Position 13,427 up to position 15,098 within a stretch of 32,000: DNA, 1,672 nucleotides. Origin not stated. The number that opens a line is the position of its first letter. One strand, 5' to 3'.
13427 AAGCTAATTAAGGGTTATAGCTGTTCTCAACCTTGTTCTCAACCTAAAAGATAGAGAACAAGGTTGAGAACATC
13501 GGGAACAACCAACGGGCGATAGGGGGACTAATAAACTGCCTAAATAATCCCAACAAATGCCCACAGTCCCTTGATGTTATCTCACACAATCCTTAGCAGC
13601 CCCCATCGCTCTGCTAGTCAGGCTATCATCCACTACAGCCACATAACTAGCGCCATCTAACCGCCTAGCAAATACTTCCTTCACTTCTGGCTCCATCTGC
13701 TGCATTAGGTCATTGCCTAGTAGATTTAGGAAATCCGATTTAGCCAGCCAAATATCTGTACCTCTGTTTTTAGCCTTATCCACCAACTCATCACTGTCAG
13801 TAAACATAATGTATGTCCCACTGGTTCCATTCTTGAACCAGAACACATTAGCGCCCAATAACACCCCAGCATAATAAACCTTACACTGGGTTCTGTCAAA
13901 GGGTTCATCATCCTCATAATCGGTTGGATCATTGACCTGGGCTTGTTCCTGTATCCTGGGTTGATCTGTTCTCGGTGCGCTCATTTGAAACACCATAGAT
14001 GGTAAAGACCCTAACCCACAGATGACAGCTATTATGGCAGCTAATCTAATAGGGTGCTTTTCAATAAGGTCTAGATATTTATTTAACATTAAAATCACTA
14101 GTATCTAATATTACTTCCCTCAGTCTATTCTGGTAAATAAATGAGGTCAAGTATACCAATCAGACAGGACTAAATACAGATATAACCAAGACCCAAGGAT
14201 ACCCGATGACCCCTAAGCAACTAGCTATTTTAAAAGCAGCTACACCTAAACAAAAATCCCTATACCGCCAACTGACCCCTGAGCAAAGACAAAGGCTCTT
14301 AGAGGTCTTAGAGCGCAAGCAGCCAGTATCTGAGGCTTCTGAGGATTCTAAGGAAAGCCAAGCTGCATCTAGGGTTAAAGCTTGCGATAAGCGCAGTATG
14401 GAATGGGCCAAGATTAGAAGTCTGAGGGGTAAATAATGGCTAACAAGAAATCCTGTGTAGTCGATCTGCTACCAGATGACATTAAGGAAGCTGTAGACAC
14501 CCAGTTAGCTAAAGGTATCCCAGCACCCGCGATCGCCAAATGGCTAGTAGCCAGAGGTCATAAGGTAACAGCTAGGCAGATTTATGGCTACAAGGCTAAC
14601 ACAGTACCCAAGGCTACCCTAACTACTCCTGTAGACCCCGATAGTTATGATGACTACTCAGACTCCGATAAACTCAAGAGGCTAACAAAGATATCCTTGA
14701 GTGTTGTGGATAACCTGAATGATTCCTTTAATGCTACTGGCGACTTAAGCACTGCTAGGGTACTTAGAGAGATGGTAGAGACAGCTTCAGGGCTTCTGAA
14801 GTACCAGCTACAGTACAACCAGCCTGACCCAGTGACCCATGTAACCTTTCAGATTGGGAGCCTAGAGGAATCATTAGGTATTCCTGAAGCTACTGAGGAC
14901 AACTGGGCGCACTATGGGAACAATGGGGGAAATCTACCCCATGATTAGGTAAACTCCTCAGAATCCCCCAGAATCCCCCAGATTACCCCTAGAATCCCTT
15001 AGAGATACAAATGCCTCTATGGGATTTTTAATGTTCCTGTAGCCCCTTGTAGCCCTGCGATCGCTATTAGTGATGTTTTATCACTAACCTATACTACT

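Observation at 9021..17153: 8.1-kb tRNA-Cys-integrated element with a phage-satellite (PICI/P4-like) layout and no structural or conjugation genes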

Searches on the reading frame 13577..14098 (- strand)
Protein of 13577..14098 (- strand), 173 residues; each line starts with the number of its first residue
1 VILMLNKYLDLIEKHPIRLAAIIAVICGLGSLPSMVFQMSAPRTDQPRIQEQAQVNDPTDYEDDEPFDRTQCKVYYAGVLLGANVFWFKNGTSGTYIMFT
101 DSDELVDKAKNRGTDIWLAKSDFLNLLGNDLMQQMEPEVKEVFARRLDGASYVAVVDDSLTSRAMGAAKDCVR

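Call 4: search_protein_families(library=pfam, max_evalue=0.1, proteins=[window:13577-14098:-])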
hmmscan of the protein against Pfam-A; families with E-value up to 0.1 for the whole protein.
window:13577-14098:- (173 aa): 0 families

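Call 6: search_protein_families(library=phrogs, max_evalue=0.01, proteins=[window:13577-14098:-])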
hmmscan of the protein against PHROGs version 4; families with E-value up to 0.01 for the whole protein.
window:13577-14098:- (173 aa): 0 families

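Call 72: search_protein_families(library=padloc, max_evalue=0.01, proteins=[window:13577-14098:-])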
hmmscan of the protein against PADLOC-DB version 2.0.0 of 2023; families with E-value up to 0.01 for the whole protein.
window:13577-14098:- (173 aa): 0 families

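Call 73: search_protein_families(library=ncbifam, max_evalue=0.01, proteins=[window:13577-14098:-])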
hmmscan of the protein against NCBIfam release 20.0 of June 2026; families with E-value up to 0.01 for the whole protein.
window:13577-14098:- (173 aa): 0 families

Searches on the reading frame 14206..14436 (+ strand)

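Call 4: search_protein_families(library=pfam, max_evalue=0.1, proteins=[window:14206-14436:+])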
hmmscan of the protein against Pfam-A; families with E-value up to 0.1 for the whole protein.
window:14206-14436:+ (76 aa): 2 families
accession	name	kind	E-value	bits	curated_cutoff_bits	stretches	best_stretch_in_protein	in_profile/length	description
PF07813.17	LTXXQ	-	0.0039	18.3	24.3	1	4-31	69-96/100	LTXXQ motif family protein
PF06252.17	GemA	-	0.03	15.7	27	1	7-73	8-67/119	Bacteriophage Mu, GemA protein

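Call 6: search_protein_families(library=phrogs, max_evalue=0.01, proteins=[window:14206-14436:+])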
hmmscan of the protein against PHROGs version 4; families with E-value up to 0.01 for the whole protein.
window:14206-14436:+ (76 aa): 0 families

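Call 46: search_protein_families(library=pfam, max_evalue=0.01, proteins=[P0042, P0043, P0044, P0045, P0046, P0058, P0065, P0068, P0076, P0078])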
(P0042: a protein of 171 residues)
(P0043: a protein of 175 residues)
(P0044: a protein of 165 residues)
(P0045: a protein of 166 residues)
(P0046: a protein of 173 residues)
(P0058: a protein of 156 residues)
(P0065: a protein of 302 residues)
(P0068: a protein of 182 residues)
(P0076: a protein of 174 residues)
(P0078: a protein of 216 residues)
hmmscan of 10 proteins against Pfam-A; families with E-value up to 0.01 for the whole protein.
P0042 (171 aa): 0 families

P0043 (175 aa): 0 families

P0044 (165 aa): 0 families

P0045 (166 aa): 0 families

P0046 (173 aa): 0 families

P0058 (156 aa): 0 families

P0065 (302 aa): 0 families

P0068 (182 aa): 0 families

P0076 (174 aa): 0 families

P0078 (216 aa): 0 families

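Call 72: search_protein_families(library=padloc, max_evalue=0.01, proteins=[window:14206-14436:+])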
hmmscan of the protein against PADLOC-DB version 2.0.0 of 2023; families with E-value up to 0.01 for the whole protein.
window:14206-14436:+ (76 aa): 0 families

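Call 73: search_protein_families(library=ncbifam, max_evalue=0.01, proteins=[window:14206-14436:+])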
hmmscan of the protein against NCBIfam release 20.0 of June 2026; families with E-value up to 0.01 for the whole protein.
window:14206-14436:+ (76 aa): 0 families

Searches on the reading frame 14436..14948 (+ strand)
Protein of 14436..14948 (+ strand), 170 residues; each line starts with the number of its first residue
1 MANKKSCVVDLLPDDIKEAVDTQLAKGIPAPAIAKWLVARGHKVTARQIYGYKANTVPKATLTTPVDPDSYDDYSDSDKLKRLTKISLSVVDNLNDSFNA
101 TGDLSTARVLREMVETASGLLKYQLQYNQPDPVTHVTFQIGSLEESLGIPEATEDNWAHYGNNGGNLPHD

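Call 4: search_protein_families(library=pfam, max_evalue=0.1, proteins=[window:14436-14948:+])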
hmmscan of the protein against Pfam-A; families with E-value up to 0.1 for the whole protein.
window:14436-14948:+ (170 aa): 0 families

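Call 6: search_protein_families(library=phrogs, max_evalue=0.01, proteins=[window:14436-14948:+])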
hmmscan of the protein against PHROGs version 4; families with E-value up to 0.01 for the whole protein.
window:14436-14948:+ (170 aa): 0 families

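Call 27: find_homologous_proteins(query=window:14436-14948:+)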
Query window:14436-14948:+ (170 aa): 11 proteins with E <= 0.001 among 68 candidates.
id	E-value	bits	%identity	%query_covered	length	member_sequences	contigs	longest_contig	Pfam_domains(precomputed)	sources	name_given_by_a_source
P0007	1.3e-108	378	100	100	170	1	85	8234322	-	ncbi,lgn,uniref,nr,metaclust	ncbi:hypothetical protein [Nostoc punctiforme]|uniref:Uncharacterized protein n=1 Tax=Nostoc punctif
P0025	2.2e-87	309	81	100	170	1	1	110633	-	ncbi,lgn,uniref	ncbi:hypothetical protein [Nostoc sp.]|uniref:hypothetical protein n=1 Tax=Nostoc sp. TaxID=1180 Rep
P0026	2.5e-80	286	76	100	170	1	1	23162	-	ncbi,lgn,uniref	ncbi:hypothetical protein [Nostoc sp.]|uniref:hypothetical protein n=1 Tax=Nostoc sp. TaxID=1180 Rep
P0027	4.6e-77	276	79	96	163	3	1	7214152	-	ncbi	ncbi:hypothetical protein ACWATR_27450 [Nostoc sp. UIC 10890]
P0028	4.8e-77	275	79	96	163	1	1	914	-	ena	-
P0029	1.6e-76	274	74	100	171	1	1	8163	-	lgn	-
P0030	1.1e-75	271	77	96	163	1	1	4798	-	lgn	-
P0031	2.5e-74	267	80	92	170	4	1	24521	-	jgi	-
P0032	7.2e-70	252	67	100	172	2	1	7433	-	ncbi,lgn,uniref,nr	ncbi:MAG TPA: hypothetical protein VE944_06810 [Nostoc sp.]|uniref:hypothetical protein n=1 Tax=Nost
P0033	4.3e-47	178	57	91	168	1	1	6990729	-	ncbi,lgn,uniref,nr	ncbi:hypothetical protein CLI64_13625 [Nostoc sp. CENA543]|uniref:hypothetical protein n=1 Tax=Nosto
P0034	1.2e-42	164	56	89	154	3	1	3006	-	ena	-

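Call 28: find_encoding_contigs(protein=P0033, flank=10000, max_places=2)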
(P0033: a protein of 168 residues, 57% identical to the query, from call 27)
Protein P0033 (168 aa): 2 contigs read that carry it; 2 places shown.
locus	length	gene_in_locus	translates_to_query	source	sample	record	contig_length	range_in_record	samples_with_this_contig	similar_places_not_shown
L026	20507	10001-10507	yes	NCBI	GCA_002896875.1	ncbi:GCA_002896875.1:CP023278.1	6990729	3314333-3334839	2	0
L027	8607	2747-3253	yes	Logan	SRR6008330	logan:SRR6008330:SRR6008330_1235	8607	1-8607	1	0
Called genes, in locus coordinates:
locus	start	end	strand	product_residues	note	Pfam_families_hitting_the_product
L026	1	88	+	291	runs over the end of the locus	PF01112:Asparaginase_2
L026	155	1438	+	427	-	PF02655:ATP-grasp_3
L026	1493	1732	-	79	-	-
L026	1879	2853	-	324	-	PF04616:Glyco_hydro_43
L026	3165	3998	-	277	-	PF05721:PhyH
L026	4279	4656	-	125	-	-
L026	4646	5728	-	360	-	PF10509:GalKase_gal_bdg, PF00288:GHMP_kinases_N, PF08544:GHMP_kinases_C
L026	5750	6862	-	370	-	PF00557:Peptidase_M24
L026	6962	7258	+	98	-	-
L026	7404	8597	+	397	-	PF00589:Phage_integrase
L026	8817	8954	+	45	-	PF10723:RepB-RCR_reg (weak)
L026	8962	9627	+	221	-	-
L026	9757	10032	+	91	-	-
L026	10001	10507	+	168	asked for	-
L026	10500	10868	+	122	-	-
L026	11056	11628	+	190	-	-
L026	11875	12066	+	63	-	-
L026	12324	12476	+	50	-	-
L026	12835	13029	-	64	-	-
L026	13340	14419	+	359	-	-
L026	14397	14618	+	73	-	-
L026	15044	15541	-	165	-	-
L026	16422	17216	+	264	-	PF00149:Metallophos, PF12850:Metallophos_2 (faint)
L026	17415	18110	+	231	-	PF00117:GATase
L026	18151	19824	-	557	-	PF07176:DUF1400, PF03403:PAF-AH_p_II (faint), PF07224:Chlorophyllase, PF12740:PETase (weak), PF00561:Abhydrolase_1 (faint), PF12146:Hydrolase_4 (faint)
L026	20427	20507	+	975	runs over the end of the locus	PF02739:5_3_exonuc_N, PF01367:5_3_exonuc, PF01612:DNA_pol_A_exo1, PF22619:DNA_polI_exo1, PF00476:DNA_pol_A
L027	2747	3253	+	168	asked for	-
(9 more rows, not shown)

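Call 29: find_encoding_contigs(protein=P0027, flank=10000, max_places=2)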
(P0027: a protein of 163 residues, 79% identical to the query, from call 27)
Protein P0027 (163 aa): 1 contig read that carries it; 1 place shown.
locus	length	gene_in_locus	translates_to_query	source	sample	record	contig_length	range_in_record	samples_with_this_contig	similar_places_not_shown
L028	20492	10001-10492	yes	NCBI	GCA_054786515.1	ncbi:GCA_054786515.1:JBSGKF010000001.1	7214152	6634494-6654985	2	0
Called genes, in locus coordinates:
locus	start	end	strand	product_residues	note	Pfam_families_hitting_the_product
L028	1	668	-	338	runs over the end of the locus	PF03631:Virul_fac_BrkB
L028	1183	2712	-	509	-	PF00493:MCM (faint), PF13541:ChlI, PF01078:Mg_chelatase, PF07728:AAA_5 (faint), PF13335:Mg_chelatase_C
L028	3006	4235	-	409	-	PF00515:TPR_1 (faint), PF17874:TPR_MalT (faint), PF07719:TPR_2 (faint), PF13428:TPR_14 (faint), PF13176:TPR_7 (faint), PF13181:TPR_8 (faint), PF14938:SNAP (faint), PF13424:TPR_12 (weak)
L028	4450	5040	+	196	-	PF06206:CpeT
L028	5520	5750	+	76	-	-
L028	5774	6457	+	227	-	-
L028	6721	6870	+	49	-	PF01402:RHH_1 (weak)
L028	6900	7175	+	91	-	-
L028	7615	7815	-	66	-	-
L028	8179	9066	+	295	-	-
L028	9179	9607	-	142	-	-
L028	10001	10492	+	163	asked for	-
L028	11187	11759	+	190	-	-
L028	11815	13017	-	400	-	PF00589:Phage_integrase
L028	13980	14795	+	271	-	PF08894:DUF1838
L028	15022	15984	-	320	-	PF04960:Glutaminase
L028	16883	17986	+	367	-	PF03330:DPBB_1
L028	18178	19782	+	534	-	PF02569:Pantoate_ligase, PF02224:Cytidylate_kin, PF13189:Cytidylate_kin2 (weak), PF13207:AAA_17 (faint), PF13238:AAA_18 (faint)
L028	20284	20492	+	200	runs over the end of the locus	PF00081:Sod_Fe_N, PF02777:Sod_Fe_C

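Call 30: find_encoding_contigs(protein=P0025, flank=10000, max_places=2)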
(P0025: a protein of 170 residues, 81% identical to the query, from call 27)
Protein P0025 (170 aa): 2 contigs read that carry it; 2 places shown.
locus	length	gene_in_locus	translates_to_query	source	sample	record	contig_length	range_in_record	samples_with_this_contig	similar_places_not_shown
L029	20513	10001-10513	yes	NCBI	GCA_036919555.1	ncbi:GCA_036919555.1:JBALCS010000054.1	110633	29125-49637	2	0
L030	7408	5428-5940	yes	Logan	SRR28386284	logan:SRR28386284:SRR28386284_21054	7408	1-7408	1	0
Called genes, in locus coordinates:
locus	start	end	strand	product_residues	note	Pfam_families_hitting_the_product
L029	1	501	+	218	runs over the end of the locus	PF10063:DUF2301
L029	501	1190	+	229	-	-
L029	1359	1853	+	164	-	PF13384:HTH_23, PF13518:HTH_28, PF13551:HTH_29 (weak), PF13565:HTH_32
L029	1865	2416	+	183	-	PF13358:DDE_3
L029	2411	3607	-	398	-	PF07176:DUF1400, PF13472:Lipase_GDSL_2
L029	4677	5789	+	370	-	PF00589:Phage_integrase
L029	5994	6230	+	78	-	-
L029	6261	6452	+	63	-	-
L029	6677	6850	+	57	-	-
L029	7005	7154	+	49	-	-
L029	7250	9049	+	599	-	PF05272:VapE-like_dom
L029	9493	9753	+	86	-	-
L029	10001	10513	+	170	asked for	-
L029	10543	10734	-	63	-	-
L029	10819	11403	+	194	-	-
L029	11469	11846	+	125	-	-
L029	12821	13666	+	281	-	-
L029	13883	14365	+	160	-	PF02585:PIG-L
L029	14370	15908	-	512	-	PF13354:Beta-lactamase2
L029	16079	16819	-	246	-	PF00588:SpoU_methylase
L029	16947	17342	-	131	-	PF01844:HNH, PF14279:HNH_5 (weak)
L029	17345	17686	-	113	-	-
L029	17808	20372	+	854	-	PF01804:Penicil_amidase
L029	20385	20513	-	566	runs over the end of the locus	PF00890:FAD_binding_2 (weak), PF01266:DAO (weak), PF01593:Amino_oxidase, PF07992:Pyr_redox_2 (weak), PF13450:NAD_binding_8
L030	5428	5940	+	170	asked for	-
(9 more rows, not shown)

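Call 46: search_protein_families(library=pfam, max_evalue=0.01, proteins=[P0042, P0043, P0044, P0045, P0046, P0058, P0065, P0068, P0076, P0078])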
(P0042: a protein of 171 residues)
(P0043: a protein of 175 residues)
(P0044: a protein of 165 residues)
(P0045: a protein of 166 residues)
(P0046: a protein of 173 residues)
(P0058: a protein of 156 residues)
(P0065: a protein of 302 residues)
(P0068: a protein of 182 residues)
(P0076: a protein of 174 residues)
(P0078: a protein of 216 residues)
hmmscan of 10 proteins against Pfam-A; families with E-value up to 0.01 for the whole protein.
P0042 (171 aa): 0 families

P0043 (175 aa): 0 families

P0044 (165 aa): 0 families

P0045 (166 aa): 0 families

P0046 (173 aa): 0 families

P0058 (156 aa): 0 families

P0065 (302 aa): 0 families

P0068 (182 aa): 0 families

P0076 (174 aa): 0 families

P0078 (216 aa): 0 families

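Call 68: search_dna_similar(query=window:14436-14948:+, collection=phages, mode=protein, max_evalue=0.1)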
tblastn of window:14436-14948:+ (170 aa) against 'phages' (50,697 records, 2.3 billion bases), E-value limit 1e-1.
No match.

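Call 72: search_protein_families(library=padloc, max_evalue=0.01, proteins=[window:14436-14948:+])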
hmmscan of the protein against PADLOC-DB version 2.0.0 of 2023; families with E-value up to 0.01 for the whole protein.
window:14436-14948:+ (170 aa): 0 families

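Call 73: search_protein_families(library=ncbifam, max_evalue=0.01, proteins=[window:14436-14948:+])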
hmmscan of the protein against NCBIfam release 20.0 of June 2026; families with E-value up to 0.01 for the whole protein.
window:14436-14948:+ (170 aa): 0 families

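Call 77: search_protein_families(library=pfam, max_evalue=0.01, proteins=[L028:8179-9066:+, L026:13340-14419:+, L029:7250-9049:+, L029:11469-11846:+, L026:10500-10868:+, L026:15044-15541:-, L028:9179-9607:-])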
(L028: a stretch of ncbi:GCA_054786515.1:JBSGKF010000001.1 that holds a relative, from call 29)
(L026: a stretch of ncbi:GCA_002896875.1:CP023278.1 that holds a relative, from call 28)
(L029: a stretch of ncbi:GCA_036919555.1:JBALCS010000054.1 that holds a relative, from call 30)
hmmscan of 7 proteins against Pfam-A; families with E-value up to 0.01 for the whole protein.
L028:8179-9066:+ (295 aa): 0 families

L026:13340-14419:+ (359 aa): 2 families
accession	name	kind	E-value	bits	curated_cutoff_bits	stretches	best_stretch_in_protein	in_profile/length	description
PF12631.12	MnmE_helical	-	0.004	17.7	40.1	0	32-105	125-196/211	MnmE helical domain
PF05534.18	HicB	-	0.004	17.5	21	0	26-57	20-51/51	HicB family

L029:7250-9049:+ (599 aa): 2 families
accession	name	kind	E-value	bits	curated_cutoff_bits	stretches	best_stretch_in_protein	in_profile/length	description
PF05272.17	VapE-like_dom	-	8.1e-40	137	25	1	227-441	18-216/217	Virulence-associated protein E-like domain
PF19263.5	DUF5906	-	0.0035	18.4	27.6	0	267-380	3-114/114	Family of unknown function (DUF5906)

L029:11469-11846:+ (125 aa): 0 families

L026:10500-10868:+ (122 aa): 0 families

L026:15044-15541:- (165 aa): 0 families

L028:9179-9607:- (142 aa): 0 families
